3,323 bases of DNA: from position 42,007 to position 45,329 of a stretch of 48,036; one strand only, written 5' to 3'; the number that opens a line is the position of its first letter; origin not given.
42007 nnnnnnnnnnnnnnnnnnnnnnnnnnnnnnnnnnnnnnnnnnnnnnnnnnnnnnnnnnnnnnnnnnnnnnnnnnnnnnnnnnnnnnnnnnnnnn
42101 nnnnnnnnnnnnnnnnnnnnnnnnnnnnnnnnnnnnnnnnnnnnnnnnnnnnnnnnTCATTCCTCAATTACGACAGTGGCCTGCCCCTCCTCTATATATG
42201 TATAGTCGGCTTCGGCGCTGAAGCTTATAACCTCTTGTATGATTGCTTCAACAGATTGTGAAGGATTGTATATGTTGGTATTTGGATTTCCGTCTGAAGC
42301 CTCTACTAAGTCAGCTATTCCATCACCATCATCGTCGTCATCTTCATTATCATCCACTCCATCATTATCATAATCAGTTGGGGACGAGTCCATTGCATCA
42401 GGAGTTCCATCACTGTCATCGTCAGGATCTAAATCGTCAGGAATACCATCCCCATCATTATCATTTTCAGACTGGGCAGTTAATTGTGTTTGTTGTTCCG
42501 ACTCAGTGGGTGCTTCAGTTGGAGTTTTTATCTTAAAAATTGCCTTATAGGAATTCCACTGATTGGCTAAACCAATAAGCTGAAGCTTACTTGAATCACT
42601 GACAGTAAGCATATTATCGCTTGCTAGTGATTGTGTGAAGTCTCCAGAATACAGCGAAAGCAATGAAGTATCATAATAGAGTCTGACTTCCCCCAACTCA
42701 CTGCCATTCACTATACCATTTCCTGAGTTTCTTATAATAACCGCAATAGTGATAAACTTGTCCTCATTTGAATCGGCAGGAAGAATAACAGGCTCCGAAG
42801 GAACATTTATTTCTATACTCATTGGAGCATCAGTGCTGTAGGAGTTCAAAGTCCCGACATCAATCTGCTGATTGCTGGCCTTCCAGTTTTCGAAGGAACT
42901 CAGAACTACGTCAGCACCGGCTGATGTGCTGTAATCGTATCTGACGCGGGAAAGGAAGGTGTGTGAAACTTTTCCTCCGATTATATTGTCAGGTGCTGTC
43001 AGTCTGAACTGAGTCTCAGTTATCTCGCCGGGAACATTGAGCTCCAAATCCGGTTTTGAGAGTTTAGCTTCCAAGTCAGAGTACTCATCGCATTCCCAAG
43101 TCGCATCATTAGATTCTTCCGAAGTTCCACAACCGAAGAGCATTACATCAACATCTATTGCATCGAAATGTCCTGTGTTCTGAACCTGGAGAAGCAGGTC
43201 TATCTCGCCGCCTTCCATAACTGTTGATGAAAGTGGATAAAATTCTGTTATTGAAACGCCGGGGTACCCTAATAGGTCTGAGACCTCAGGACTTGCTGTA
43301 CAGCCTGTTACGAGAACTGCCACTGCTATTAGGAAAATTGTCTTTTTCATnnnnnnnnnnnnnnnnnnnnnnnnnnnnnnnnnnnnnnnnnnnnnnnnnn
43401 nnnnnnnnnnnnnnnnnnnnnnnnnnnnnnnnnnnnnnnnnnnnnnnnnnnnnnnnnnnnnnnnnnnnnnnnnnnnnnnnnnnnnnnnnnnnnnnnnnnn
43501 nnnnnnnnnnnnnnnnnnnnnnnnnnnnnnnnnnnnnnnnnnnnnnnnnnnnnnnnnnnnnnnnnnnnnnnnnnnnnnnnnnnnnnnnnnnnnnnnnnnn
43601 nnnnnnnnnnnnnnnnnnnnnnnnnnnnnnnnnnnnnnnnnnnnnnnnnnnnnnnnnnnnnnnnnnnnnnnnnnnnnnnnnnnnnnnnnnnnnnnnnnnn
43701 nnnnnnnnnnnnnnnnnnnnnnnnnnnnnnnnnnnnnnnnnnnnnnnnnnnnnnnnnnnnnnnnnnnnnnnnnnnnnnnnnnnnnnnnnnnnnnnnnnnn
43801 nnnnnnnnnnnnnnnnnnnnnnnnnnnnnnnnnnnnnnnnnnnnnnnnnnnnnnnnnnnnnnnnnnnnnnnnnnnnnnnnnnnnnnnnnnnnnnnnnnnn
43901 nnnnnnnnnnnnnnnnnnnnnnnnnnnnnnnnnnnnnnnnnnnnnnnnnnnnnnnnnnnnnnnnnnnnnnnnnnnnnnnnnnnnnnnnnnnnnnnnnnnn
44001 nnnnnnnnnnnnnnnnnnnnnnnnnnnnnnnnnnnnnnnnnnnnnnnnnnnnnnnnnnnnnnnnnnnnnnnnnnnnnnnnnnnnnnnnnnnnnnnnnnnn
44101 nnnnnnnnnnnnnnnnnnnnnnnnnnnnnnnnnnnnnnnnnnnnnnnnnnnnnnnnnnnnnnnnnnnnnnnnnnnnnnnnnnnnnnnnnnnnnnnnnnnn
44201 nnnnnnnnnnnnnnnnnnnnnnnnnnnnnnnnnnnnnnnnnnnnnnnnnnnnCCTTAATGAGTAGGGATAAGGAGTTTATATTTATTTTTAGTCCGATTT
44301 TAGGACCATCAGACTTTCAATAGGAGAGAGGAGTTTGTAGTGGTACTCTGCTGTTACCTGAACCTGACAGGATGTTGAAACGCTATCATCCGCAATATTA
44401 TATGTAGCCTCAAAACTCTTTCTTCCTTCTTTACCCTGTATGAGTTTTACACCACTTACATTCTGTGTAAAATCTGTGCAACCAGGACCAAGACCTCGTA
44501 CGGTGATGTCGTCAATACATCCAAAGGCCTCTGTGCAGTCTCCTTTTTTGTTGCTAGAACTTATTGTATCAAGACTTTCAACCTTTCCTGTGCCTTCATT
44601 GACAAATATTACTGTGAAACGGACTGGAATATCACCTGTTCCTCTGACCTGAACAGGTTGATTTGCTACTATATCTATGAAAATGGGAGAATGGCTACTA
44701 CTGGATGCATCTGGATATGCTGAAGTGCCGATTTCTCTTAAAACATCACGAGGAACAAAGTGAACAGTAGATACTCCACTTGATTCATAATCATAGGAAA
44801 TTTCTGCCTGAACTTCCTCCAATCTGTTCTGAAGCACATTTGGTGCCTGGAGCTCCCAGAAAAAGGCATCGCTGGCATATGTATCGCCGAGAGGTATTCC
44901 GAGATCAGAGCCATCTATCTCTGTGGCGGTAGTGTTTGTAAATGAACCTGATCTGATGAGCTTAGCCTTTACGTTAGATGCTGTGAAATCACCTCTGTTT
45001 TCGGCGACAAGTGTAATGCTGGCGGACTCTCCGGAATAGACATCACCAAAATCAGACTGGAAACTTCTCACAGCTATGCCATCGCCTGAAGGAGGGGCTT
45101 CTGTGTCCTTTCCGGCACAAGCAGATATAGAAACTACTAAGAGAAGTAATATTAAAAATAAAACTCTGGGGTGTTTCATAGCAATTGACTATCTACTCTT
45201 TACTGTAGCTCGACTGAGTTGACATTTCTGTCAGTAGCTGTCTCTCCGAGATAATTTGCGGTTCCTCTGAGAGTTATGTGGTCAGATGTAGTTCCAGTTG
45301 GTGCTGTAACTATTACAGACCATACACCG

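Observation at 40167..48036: Tandem array of at least 7 diverged paralogous surface proteins: candidate undescribed DPANN cell-surface/host-contact apparatus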

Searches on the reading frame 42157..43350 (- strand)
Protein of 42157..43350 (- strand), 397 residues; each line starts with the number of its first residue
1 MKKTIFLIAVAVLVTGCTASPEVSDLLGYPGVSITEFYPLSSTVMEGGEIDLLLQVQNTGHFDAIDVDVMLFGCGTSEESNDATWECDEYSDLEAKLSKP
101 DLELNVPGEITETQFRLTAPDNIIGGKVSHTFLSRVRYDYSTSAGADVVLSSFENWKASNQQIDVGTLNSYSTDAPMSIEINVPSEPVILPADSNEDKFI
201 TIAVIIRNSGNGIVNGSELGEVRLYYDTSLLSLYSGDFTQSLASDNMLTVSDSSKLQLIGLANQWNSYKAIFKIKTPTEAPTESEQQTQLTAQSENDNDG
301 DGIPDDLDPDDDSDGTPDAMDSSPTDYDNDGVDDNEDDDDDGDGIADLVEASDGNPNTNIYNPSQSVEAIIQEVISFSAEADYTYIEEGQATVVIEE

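Call 4: search_protein_families(library=pfam, proteins=[window:42157-43350:-], max_evalue=1)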
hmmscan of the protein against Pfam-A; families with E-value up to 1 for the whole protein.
window:42157-43350:- (397 aa): 2 families
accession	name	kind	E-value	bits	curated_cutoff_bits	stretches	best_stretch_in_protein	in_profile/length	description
PF08139.17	LPAM_1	-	0.059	14.3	20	1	1-17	1-17/18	Prokaryotic membrane lipoprotein lipid attachment site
PF17313.7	DUF5359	-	0.094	13.1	25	1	4-36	16-48/56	Family of unknown function (DUF5359)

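Call 31: search_protein_families(library=ncbifam, proteins=[window:42157-43350:-], max_evalue=0.1)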
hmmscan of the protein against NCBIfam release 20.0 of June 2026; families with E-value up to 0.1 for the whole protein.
window:42157-43350:- (397 aa): 3 families
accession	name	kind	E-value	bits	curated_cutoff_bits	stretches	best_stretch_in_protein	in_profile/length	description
NF033763.1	exchanger_TraB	exception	0.038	12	700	1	264-339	298-365/522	outer membrane exchange protein TraB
NF046038.1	NGK_0946_fam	subfamily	0.039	14.4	45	0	1-25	1-24/102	NGK_0946 family protein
NF047638.1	throspo3_MtsC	equivalog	0.05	12.5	350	1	290-359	105-181/428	cell-cell cohesion MYXO-CTERM protein MtsC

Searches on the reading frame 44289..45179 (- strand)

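Call 4: search_protein_families(library=pfam, proteins=[window:44289-45179:-], max_evalue=1)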
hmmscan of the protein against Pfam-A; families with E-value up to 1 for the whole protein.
window:44289-45179:- (296 aa): 1 family
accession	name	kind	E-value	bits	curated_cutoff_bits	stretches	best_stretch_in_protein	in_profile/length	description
PF07705.17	CARDB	-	0.14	12.8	22.7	1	43-84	11-52/101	CARDB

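Call 31: search_protein_families(library=ncbifam, proteins=[window:44289-45179:-], max_evalue=0.1)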
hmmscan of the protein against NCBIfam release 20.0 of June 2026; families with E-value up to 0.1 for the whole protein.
window:44289-45179:- (296 aa): 0 families
